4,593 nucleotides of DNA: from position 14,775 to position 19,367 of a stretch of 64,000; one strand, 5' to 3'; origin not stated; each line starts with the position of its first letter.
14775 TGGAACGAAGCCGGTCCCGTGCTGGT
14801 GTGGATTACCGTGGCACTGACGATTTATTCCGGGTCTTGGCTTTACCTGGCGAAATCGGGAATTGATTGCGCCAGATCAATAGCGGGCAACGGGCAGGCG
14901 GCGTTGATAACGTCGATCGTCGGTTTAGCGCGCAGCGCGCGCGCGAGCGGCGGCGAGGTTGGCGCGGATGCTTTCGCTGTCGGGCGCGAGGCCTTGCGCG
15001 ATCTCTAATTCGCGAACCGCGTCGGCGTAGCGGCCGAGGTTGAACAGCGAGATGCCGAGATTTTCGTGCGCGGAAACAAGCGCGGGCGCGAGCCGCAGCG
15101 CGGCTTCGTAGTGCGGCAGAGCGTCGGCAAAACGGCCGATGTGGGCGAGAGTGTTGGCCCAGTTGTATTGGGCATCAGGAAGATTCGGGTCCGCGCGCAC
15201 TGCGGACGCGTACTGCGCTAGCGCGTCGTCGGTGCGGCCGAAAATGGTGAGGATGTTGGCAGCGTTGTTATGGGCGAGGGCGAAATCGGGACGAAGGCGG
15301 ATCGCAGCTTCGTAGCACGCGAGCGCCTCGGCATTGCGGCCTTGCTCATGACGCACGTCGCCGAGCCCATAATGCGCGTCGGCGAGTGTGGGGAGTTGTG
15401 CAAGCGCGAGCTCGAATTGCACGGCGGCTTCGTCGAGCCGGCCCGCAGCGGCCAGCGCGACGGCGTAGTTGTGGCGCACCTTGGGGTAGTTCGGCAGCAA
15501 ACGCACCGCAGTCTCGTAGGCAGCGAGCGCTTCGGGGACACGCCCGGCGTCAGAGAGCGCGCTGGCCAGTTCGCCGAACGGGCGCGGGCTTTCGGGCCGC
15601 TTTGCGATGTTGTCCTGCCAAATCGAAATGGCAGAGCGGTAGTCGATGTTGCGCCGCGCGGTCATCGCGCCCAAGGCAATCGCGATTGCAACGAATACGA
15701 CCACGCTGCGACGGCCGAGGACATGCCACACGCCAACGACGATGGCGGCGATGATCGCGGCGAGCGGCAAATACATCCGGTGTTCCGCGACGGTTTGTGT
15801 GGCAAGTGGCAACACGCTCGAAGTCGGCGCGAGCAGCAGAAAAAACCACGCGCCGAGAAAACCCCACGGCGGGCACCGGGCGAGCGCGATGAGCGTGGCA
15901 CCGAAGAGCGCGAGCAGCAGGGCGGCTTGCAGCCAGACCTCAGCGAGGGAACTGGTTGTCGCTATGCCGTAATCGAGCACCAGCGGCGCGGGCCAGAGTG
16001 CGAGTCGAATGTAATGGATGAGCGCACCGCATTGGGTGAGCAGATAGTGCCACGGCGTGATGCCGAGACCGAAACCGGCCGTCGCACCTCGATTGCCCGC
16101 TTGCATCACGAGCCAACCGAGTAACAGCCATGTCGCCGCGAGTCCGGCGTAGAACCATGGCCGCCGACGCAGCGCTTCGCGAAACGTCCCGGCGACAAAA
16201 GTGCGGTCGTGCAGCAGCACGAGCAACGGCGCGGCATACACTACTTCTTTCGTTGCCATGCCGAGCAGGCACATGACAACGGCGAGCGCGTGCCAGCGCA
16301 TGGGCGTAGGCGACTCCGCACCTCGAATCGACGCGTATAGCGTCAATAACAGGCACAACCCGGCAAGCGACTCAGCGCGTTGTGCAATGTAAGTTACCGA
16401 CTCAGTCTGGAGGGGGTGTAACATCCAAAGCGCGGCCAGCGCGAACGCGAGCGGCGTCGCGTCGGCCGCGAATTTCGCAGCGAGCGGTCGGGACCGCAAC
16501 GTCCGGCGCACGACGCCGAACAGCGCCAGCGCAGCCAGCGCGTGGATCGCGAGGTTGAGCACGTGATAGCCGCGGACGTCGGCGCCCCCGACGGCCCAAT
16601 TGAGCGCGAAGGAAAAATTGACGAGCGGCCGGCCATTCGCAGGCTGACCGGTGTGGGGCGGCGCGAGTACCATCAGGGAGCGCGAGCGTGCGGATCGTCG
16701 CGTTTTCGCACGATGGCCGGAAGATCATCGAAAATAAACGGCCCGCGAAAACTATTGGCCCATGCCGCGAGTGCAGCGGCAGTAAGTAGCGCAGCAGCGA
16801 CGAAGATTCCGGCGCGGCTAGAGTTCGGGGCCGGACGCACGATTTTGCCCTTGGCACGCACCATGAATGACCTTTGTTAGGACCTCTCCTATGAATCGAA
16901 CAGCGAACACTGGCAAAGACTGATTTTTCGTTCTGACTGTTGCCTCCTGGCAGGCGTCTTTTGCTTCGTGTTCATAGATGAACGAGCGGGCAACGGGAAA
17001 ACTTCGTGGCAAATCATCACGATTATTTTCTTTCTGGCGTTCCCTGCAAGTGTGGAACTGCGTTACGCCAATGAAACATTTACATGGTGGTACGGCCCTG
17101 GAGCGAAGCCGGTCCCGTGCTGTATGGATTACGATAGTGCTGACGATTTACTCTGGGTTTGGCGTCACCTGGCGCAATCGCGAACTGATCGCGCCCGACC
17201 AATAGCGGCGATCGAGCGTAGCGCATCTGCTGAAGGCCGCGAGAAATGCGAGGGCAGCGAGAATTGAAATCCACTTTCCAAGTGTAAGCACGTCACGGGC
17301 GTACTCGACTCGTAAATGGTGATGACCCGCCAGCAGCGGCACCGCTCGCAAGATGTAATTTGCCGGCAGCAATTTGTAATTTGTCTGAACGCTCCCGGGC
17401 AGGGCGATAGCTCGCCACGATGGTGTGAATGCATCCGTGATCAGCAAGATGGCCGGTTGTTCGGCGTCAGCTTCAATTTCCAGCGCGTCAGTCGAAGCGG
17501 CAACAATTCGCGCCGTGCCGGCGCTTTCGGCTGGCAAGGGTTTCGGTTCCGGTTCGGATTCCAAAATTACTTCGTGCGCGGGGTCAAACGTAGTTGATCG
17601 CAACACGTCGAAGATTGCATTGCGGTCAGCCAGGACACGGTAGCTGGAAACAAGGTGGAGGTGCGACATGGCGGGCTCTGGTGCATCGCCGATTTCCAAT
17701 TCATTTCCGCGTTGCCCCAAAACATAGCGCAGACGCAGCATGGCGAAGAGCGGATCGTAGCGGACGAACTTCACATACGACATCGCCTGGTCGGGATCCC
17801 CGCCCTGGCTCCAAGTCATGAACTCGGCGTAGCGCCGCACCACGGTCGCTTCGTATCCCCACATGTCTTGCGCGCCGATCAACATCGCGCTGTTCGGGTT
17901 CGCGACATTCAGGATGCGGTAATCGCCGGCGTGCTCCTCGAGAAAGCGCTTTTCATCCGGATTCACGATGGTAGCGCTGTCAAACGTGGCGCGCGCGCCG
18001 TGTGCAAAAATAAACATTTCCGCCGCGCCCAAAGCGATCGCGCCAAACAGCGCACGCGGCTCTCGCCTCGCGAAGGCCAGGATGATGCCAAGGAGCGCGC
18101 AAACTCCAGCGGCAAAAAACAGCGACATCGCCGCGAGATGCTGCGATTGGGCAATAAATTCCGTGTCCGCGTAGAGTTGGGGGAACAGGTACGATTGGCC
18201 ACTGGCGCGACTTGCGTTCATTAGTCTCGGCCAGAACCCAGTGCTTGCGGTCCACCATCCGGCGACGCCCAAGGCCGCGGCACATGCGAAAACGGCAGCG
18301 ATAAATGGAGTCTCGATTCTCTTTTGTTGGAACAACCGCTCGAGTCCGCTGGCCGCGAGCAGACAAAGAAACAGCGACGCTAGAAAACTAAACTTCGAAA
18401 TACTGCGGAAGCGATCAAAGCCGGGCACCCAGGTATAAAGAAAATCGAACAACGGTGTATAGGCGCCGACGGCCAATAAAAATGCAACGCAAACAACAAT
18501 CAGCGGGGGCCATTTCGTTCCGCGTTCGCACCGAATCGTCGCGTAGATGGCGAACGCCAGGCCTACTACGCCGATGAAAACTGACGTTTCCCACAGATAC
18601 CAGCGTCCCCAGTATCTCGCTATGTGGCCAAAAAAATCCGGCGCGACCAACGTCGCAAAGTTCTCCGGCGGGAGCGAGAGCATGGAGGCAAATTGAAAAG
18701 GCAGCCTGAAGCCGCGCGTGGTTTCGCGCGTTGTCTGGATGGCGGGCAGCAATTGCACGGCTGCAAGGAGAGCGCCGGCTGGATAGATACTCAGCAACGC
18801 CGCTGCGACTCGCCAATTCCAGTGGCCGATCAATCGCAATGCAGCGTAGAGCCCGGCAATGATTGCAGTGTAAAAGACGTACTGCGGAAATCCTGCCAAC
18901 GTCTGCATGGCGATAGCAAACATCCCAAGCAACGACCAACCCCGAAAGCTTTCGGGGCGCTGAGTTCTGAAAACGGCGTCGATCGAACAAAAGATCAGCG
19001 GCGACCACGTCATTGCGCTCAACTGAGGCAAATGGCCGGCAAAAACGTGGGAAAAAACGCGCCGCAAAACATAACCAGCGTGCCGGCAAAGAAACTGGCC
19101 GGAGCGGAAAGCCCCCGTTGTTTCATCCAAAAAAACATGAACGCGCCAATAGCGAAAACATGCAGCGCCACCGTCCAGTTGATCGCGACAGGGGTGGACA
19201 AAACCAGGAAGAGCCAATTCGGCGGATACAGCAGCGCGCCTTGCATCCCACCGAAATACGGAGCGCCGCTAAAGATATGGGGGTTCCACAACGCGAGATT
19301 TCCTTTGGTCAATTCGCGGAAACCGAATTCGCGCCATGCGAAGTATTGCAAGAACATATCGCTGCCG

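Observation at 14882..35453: Four same-orientation copies of the tRNA-Gly(UCC) 3' end, with match length decaying with distance: tandem island accretion?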

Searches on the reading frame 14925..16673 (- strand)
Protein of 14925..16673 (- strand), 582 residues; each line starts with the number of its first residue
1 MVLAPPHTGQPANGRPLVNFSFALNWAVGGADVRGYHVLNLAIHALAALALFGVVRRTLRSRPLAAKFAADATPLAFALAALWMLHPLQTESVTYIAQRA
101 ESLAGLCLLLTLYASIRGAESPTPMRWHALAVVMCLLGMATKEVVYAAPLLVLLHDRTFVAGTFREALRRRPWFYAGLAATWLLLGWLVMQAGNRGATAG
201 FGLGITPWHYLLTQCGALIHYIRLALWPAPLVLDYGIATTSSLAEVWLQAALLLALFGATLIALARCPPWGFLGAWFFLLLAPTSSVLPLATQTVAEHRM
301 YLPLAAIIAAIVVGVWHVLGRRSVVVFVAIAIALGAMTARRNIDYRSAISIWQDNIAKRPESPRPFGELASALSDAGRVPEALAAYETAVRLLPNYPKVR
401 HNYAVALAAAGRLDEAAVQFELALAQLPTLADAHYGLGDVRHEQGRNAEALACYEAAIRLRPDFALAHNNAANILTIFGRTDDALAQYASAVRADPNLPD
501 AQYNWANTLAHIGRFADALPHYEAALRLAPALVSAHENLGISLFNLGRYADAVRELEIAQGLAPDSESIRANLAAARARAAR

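Call 14: search_protein_families(library=pfam, proteins=[window:14925-16673:-], max_evalue=0.01)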
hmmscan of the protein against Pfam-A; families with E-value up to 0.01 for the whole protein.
window:14925-16673:- (582 aa): 19 families
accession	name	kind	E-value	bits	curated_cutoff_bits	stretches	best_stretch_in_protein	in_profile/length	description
PF13414.12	TPR_11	-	1e-30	105.5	26.8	5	438-474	1-37/42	TPR repeat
PF07719.23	TPR_2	-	1.4e-29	100.1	27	4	431-463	1-33/34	Tetratricopeptide repeat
PF00515.34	TPR_1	-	1.2e-26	91.8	27.8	2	431-464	1-34/34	Tetratricopeptide repeat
PF13431.12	TPR_17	-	2.7e-24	83.8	24.4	2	453-485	1-33/34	Tetratricopeptide repeat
PF13432.12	TPR_16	-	7.3e-23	81.1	32.7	4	435-499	1-65/65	Tetratricopeptide repeat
PF13424.12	TPR_12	-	9.1e-19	67.9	30.1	4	501-557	5-62/77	Tetratricopeptide repeat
PF14559.12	TPR_19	-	1.3e-17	64.3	25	4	375-431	3-59/68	Tetratricopeptide repeat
PF13181.12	TPR_8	-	1.3e-17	62.8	25.7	1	431-463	1-33/34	Tetratricopeptide repeat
PF13428.12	TPR_14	-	4e-16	58.4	23.5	4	368-405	6-43/44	Tetratricopeptide repeat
PF03704.23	BTAD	-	1.3e-12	48.7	22.1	1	459-527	56-124/146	Bacterial transcriptional activator domain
PF13371.12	TPR_9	-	4.7e-09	36.6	35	2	378-434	10-66/73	Tetratricopeptide repeat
PF24575.1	TPR_Slam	-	7e-09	36.5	35.2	0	373-420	57-104/104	Surface lipoprotein assembly modifier, N-terminal TPR repeats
PF13176.12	TPR_7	-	1.1e-08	34.9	27.9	0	433-463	1-31/36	Tetratricopeptide repeat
PF13374.12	TPR_10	-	9.1e-08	32.3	27.5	0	506-528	9-31/42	Tetratricopeptide repeat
PF13174.12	TPR_6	-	3.9e-07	30.7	26.3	0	432-463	1-32/33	Tetratricopeptide repeat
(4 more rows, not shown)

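Call 79: find_homologous_proteins(query=window:14928-16673:-, max_evalue=1e-10)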
Query window:14928-16673:- (582 aa): 7290 proteins with E <= 1e-10 among 8000 candidates; the best 120 are listed.
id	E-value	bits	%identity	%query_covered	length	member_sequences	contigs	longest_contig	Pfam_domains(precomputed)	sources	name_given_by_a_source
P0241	0.0e+0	1214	96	100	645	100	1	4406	PF03704.24,PF13431.13,PF23914.2,PF13414.13,PF13176.13,PF13428.13,PF13374.13,PF14559.13,PF24575.2,PF13371.13,PF00515.35,PF12895.14,PF13424.13,PF13432.13,PF13429.13,PF13181.13,PF07719.24,PF13174.13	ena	-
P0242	0.0e+0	1180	94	98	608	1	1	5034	PF03704.24,PF13431.13,PF23914.2,PF13414.13,PF13176.13,PF13428.13,PF13374.13,PF07721.21,PF14559.13,PF24575.2,PF13371.13,PF00515.35,PF12895.14,PF13424.13,PF13432.13,PF13429.13,PF13181.13,PF07719.24,PF13174.13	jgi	-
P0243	0.0e+0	1178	92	100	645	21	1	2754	PF03704.24,PF13431.13,PF23914.2,PF13414.13,PF13176.13,PF13428.13,PF13374.13,PF07721.21,PF14559.13,PF24575.2,PF13371.13,PF00515.35,PF12895.14,PF13424.13,PF13432.13,PF13429.13,PF13181.13,PF07719.24,PF13174.13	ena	-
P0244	0.0e+0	1176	90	97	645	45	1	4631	PF03704.24,PF13431.13,PF13414.13,PF13176.13,PF13428.13,PF13374.13,PF07721.21,PF14559.13,PF24575.2,PF13371.13,PF00515.35,PF13424.13,PF13432.13,PF13429.13,PF13181.13,PF07719.24,PF13174.13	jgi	-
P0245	0.0e+0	1164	91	97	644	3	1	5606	PF03704.24,PF13431.13,PF13414.13,PF13176.13,PF13428.13,PF13374.13,PF14559.13,PF24575.2,PF13371.13,PF00515.35,PF13424.13,PF13432.13,PF13429.13,PF13181.13,PF07719.24,PF13174.13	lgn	-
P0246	0.0e+0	1162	91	99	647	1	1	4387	PF03704.24,PF13431.13,PF23914.2,PF13414.13,PF13176.13,PF13428.13,PF14559.13,PF24575.2,PF13371.13,PF00515.35,PF12895.14,PF13424.13,PF13432.13,PF13429.13,PF13181.13,PF07719.24,PF13174.13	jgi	jgi:tetratricopeptide (TPR) repeat protein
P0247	0.0e+0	1157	90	97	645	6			PF03704.24,PF13431.13,PF13414.13,PF13176.13,PF13428.13,PF13374.13,PF14559.13,PF24575.2,PF13371.13,PF00515.35,PF13424.13,PF13432.13,PF13181.13,PF07719.24,PF13174.13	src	-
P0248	0.0e+0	1156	91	100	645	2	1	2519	PF03704.24,PF13431.13,PF23914.2,PF13414.13,PF13176.13,PF13428.13,PF13374.13,PF14559.13,PF24575.2,PF13371.13,PF00515.35,PF12895.14,PF13424.13,PF13432.13,PF13429.13,PF13181.13,PF07719.24,PF13174.13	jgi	jgi:tetratricopeptide (TPR) repeat protein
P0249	0.0e+0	1156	91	99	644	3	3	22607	PF03704.24,PF13431.13,PF13414.13,PF13176.13,PF13428.13,PF13374.13,PF07721.21,PF14559.13,PF24575.2,PF13371.13,PF00515.35,PF12895.14,PF13424.13,PF13432.13,PF13429.13,PF13181.13,PF07719.24,PF13174.13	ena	-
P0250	0.0e+0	1151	90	98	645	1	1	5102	PF03704.24,PF13431.13,PF23914.2,PF13414.13,PF13176.13,PF13428.13,PF13374.13,PF14559.13,PF24575.2,PF13371.13,PF00515.35,PF13424.13,PF13432.13,PF13429.13,PF13181.13,PF07719.24,PF13174.13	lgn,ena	-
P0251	0.0e+0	1146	90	97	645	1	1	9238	PF03704.24,PF13431.13,PF13414.13,PF13176.13,PF13428.13,PF13374.13,PF14559.13,PF24575.2,PF13371.13,PF00515.35,PF13424.13,PF13432.13,PF13181.13,PF07719.24,PF13174.13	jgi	jgi:tetratricopeptide (TPR) repeat protein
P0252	0.0e+0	1146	90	99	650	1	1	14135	PF03704.24,PF13431.13,PF13414.13,PF13176.13,PF13428.13,PF07721.21,PF14559.13,PF13371.13,PF00515.35,PF13424.13,PF13432.13,PF13429.13,PF13181.13,PF07719.24,PF13174.13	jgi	jgi:tetratricopeptide (TPR) repeat protein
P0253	0.0e+0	1142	89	98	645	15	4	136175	PF03704.24,PF13431.13,PF23914.2,PF13414.13,PF13176.13,PF13428.13,PF13374.13,PF14559.13,PF24575.2,PF13371.13,PF00515.35,PF13424.13,PF13432.13,PF13429.13,PF13181.13,PF07719.24,PF13174.13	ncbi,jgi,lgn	ncbi:MAG TPA: tetratricopeptide repeat protein [Candidatus Udaeobacter sp.]|jgi:tetratricopeptide (T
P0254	0.0e+0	1141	90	100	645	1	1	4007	PF03704.24,PF13431.13,PF13414.13,PF13176.13,PF13428.13,PF13374.13,PF14559.13,PF24575.2,PF13371.13,PF00515.35,PF13424.13,PF13432.13,PF13181.13,PF07719.24,PF13174.13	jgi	jgi:tetratricopeptide (TPR) repeat protein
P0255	0.0e+0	1140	89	100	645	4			PF03704.24,PF13431.13,PF13414.13,PF13176.13,PF13428.13,PF13374.13,PF07721.21,PF14559.13,PF24575.2,PF13371.13,PF00515.35,PF12895.14,PF13424.13,PF13432.13,PF13429.13,PF13181.13,PF07719.24,PF13174.13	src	-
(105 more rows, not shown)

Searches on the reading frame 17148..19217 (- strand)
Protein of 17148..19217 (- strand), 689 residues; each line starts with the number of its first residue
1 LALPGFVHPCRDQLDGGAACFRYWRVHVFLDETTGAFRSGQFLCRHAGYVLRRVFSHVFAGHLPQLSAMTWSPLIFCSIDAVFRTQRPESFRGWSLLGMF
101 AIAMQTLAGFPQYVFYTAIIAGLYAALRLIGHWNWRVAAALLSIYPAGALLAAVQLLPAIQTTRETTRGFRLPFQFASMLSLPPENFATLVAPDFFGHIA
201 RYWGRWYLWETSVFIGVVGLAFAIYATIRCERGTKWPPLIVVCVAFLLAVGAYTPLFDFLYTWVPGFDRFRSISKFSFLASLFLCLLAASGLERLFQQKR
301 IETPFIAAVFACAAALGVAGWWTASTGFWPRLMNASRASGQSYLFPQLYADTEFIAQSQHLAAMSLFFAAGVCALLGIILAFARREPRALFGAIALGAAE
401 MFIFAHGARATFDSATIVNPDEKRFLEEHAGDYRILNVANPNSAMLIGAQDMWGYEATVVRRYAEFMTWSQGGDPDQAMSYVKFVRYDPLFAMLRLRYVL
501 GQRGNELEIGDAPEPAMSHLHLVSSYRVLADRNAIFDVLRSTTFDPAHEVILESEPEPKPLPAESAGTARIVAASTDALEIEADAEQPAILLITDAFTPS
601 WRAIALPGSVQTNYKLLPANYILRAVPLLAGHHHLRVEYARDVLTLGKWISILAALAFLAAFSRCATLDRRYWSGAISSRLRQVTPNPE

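Call 14: search_protein_families(library=pfam, proteins=[window:17148-19217:-], max_evalue=0.01)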
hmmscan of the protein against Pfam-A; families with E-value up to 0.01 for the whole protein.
window:17148-19217:- (689 aa): 1 family
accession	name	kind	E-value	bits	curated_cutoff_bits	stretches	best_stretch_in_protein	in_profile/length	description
PF09586.16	YfhO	-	0.00076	18.4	28.5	0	66-322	146-384/835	Bacterial membrane protein YfhO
